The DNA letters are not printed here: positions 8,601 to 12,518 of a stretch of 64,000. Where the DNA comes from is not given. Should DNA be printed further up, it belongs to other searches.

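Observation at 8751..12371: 1.2-kaa acidic beta-propeller/CarbopepD-like protein with T9SS C-terminal sorting domain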

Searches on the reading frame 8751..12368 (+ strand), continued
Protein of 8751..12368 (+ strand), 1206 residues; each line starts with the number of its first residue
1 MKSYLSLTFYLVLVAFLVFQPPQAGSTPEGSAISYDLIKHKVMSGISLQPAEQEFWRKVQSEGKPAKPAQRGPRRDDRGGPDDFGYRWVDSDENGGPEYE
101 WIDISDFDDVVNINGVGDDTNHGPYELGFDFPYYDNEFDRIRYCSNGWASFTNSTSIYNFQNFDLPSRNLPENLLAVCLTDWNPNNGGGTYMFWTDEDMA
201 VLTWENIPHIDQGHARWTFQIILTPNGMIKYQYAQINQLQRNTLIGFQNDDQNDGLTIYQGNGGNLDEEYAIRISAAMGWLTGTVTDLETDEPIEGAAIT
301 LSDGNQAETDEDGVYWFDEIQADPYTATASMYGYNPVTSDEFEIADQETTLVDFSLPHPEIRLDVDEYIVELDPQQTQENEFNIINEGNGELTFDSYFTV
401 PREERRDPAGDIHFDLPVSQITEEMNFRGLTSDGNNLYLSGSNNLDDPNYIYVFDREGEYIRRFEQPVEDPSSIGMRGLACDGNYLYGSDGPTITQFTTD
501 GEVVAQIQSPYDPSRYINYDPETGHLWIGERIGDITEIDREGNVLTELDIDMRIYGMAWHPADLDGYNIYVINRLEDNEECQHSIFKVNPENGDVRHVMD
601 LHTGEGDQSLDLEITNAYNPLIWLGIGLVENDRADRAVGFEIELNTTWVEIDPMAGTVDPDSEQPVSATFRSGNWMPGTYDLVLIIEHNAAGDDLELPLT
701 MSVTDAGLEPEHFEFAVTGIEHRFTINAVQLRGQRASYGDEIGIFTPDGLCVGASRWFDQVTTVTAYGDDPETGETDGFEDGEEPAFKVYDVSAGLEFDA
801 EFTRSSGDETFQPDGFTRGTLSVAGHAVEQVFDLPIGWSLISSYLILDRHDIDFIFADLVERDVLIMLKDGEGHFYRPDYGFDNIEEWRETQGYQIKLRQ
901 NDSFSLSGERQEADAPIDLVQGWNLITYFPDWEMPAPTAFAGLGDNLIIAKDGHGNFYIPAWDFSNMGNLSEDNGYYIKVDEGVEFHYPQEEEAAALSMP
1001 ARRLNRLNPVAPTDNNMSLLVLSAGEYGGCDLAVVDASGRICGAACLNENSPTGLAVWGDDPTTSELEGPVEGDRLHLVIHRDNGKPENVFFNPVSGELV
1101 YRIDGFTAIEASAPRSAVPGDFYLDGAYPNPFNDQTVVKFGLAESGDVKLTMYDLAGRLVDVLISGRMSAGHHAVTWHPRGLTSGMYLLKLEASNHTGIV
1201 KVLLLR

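Call 9: search_solved_structures(query=window:8751-12368:+, max_evalue=1)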
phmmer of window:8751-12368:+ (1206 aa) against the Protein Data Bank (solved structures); distinct sequences matched with E-value up to 1: 1.
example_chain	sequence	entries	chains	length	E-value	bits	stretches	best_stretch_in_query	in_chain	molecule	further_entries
1h8l_A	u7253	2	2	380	0.079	13.9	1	280-356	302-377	CARBOXYPEPTIDASE GP180 RESIDUES 503-882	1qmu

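Call 10: find_encoding_contigs(protein=window:8751-12368:+, flank=10000, max_places=4)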
Protein window:8751-12368:+ (1206 aa): no gene with exactly this product is on record in the collection.

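Call 11: find_related_loci(query=window:8751-12368:+, collection=genome_contigs, flank=10000)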
Query window:8751-12368:+ (1206 aa) in genome_contigs; peptide patterns used: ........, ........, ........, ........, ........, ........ (x = any residue, [..] = any of these).
27 stretches matched a pattern; 2 encode a relative of the query (tblastn E <= 1e-3); 2 distinct loci.
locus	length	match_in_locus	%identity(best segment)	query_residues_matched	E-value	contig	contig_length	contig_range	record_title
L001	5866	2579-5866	76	1-1096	0e+0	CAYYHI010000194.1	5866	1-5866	MAG TPA_asm: uncultured bacterium isolate binchicken_co100_320 genome assembly, contig: NODE_21826_length_5866_cov_5.056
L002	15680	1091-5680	37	1091-1206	2e-14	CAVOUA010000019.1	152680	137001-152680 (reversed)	MAG: uncultured Ignavibacteriaceae bacterium isolate MFD09964.bin.4.319 genome assembly, contig: contig_7770, whole geno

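Call 27: find_encoding_contigs(protein=P0009, flank=10000, max_places=2)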
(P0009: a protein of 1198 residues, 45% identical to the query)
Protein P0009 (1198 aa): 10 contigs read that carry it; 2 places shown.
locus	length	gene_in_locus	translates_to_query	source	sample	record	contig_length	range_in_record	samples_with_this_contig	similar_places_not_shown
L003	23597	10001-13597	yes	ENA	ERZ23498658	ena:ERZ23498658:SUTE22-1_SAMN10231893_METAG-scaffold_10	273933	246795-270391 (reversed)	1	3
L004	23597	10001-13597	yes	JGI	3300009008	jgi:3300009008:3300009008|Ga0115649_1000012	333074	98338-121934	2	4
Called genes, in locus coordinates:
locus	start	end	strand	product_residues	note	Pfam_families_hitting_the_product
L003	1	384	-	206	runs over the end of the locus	PF00596:Aldolase_II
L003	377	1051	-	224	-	PF02463:SMC_N, PF00005:ABC_tran, PF13304:AAA_21 (faint)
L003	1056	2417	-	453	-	PF02321:OEP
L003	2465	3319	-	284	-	PF02086:MethyltransfD12 (faint), PF01555:N6_N4_Mtase, PF13847:Methyltransf_31 (faint)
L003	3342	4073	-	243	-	-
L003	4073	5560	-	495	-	PF01743:PolyA_pol, PF12627:PolyA_pol_RNAbd, PF01966:HD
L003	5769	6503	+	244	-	PF05401:NodS (weak), PF01209:Ubie_methyltran, PF13489:Methyltransf_23, PF13847:Methyltransf_31, PF08241:Methyltransf_11, PF08242:Methyltransf_12, PF13649:Methyltransf_25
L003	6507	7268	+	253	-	PF02353:CMAS (weak), PF13489:Methyltransf_23, PF08241:Methyltransf_11, PF08242:Methyltransf_12, PF13649:Methyltransf_25, PF13847:Methyltransf_31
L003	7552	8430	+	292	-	PF13353:Fer4_12 (weak), PF04055:Radical_SAM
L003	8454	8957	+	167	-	PF01035:DNA_binding_1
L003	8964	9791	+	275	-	PF03741:TerC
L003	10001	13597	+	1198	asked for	PF13620:CarboxypepD_reg, PF13715:CarbopepD_reg_2, PF18962:Por_Secre_tail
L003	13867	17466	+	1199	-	PF13620:CarboxypepD_reg, PF13715:CarbopepD_reg_2, PF18962:Por_Secre_tail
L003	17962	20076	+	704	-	PF03030:H_PPase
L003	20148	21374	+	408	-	PF14306:PUA_2, PF01747:ATP-sulfurylase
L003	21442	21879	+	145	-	PF00037:Fer4 (faint), PF13237:Fer4_10 (faint), PF12838:Fer4_7, PF13187:Fer4_9 (weak), PF12139:APS-reductase_C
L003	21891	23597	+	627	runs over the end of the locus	PF00890:FAD_binding_2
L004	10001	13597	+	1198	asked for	PF13620:CarboxypepD_reg, PF13715:CarbopepD_reg_2, PF18962:Por_Secre_tail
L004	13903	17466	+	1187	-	PF13620:CarboxypepD_reg, PF13715:CarbopepD_reg_2, PF18962:Por_Secre_tail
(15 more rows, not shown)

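Call 35: find_encoding_contigs(protein=P0003, flank=10000, max_places=1)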
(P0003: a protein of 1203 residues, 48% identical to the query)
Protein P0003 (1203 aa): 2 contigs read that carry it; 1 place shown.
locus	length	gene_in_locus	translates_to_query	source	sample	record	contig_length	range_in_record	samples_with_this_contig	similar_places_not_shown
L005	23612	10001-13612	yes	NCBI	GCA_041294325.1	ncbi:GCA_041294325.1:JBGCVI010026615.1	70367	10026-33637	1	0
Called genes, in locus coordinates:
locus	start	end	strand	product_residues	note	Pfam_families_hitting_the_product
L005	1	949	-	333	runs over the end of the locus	PF01210:NAD_Gly3P_dh_N, PF03446:NAD_binding_2 (faint), PF07479:NAD_Gly3P_dh_C, PF20618:GPD_NAD_C_bact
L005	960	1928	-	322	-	PF00586:AIRS, PF02769:AIRS_C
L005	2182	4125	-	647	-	PF16177:ACAS_N, PF00501:AMP-binding, PF13193:AMP-binding_C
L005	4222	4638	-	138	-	PF14489:QueF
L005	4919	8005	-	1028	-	PF13485:Peptidase_MA_2, PF00930:DPPIV_N (faint), PF26549:Tricorn_N (weak), PF26550:Tricorn_2nd, PF25174:Beta-prop_THOC3 (faint), PF26549:Tricorn_N (weak), PF07676:PD40 (weak), PF01103:Omp85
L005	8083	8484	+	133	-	-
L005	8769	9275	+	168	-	PF00694:Aconitase_C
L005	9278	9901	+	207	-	PF01121:CoaE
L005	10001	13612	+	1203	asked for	PF13620:CarboxypepD_reg, PF13715:CarbopepD_reg_2, PF18962:Por_Secre_tail, PF13860:FlgD_ig (weak)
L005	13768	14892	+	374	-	PF01702:TGT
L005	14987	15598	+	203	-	PF00574:CLP_protease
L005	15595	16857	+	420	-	PF06689:zf-C4_ClpX, PF00493:MCM, PF01078:Mg_chelatase (faint), PF00004:AAA, PF07724:AAA_2, PF07728:AAA_5 (faint), PF10431:ClpB_D2-small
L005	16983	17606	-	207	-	PF00293:NUDIX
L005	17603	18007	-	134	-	PF00293:NUDIX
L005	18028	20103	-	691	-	PF00496:SBP_bac_5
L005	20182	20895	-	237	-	PF01555:N6_N4_Mtase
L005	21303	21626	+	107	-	PF04023:FeoA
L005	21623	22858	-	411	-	PF16491:Peptidase_M48_N, PF01435:Peptidase_M48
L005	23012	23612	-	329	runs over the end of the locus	PF01207:Dus (faint), PF01180:DHO_dh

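Call 36: find_encoding_contigs(protein=P0005, flank=10000, max_places=1)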
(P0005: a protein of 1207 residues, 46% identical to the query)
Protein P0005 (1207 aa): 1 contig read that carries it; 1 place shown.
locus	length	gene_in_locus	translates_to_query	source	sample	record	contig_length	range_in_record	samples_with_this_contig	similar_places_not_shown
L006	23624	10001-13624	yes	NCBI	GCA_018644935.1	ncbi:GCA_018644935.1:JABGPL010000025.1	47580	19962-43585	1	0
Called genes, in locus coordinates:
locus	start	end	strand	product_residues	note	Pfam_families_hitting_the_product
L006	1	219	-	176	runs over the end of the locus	PF00578:AhpC-TSA, PF08534:Redoxin, PF00085:Thioredoxin, PF13098:Thioredoxin_2 (weak), PF13905:Thioredoxin_8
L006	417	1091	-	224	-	PF02463:SMC_N (weak), PF00005:ABC_tran, PF13304:AAA_21 (faint)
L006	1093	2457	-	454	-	PF02321:OEP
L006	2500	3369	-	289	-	PF02086:MethyltransfD12 (faint), PF03602:Cons_hypoth95 (faint), PF01555:N6_N4_Mtase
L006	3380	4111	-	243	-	-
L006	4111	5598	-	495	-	PF01743:PolyA_pol, PF12627:PolyA_pol_RNAbd, PF01966:HD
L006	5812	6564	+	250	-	PF05401:NodS (weak), PF13489:Methyltransf_23, PF01209:Ubie_methyltran, PF13649:Methyltransf_25, PF13847:Methyltransf_31, PF08241:Methyltransf_11, PF08242:Methyltransf_12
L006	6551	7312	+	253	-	PF01209:Ubie_methyltran (faint), PF13489:Methyltransf_23, PF08241:Methyltransf_11, PF08242:Methyltransf_12, PF13649:Methyltransf_25, PF13847:Methyltransf_31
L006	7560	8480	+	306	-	PF04055:Radical_SAM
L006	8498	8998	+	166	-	PF01035:DNA_binding_1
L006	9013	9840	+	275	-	PF03741:TerC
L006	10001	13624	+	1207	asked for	PF13620:CarboxypepD_reg, PF18962:Por_Secre_tail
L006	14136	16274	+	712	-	PF03030:H_PPase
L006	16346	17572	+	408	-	PF14306:PUA_2, PF01747:ATP-sulfurylase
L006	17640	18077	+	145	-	PF00037:Fer4 (faint), PF13237:Fer4_10 (faint), PF12800:Fer4_4 (faint), PF12838:Fer4_7, PF13187:Fer4_9 (weak), PF12139:APS-reductase_C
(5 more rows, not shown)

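Call 41: find_encoding_contigs(protein=P0028, flank=10000, max_places=1)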
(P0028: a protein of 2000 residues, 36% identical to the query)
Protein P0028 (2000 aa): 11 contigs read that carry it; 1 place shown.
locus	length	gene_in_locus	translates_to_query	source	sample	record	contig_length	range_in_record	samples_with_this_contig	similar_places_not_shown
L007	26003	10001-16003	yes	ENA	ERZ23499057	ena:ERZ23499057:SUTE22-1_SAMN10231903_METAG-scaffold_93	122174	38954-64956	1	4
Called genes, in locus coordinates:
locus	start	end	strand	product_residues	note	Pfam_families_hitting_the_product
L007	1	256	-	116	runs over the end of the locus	PF01740:STAS, PF13466:STAS_2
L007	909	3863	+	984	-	PF22842:Pel9A-like_beta_helix (weak), PF13229:Beta_helix (weak), PF07610:DUF1573 (faint), PF15780:ASH (weak), PF22067:Cep192_D3 (weak), PF22073:Cep192_D4 (weak), PF22544:HYDIN_VesB_CFA65-like_Ig, PF18962:Por_Secre_tail (weak)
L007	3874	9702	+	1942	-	PF08126:Propeptide_C25, PF01364:Peptidase_C25, PF13620:CarboxypepD_reg, PF13715:CarbopepD_reg_2, PF13860:FlgD_ig (weak), PF18962:Por_Secre_tail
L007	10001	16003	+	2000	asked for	PF08126:Propeptide_C25, PF01364:Peptidase_C25, PF13620:CarboxypepD_reg (weak), PF18962:Por_Secre_tail (weak)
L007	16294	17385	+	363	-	PF20230:DUF6588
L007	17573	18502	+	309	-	PF00005:ABC_tran, PF13304:AAA_21 (weak)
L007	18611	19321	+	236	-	PF01061:ABC2_membrane, PF12679:ABC2_membrane_2, PF13346:ABC2_membrane_5, PF12698:ABC2_membrane_3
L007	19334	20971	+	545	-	PF23357:DUF7088, PF09822:ABC_transp_aux, PF23355:IFT52_GIFT (faint)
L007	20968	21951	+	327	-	PF14238:DUF4340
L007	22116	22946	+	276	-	PF08309:LVIVD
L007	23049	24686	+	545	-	PF12371:TMEM131_like_N (faint), PF22073:Cep192_D4, PF22544:HYDIN_VesB_CFA65-like_Ig (faint), PF18962:Por_Secre_tail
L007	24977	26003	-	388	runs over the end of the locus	-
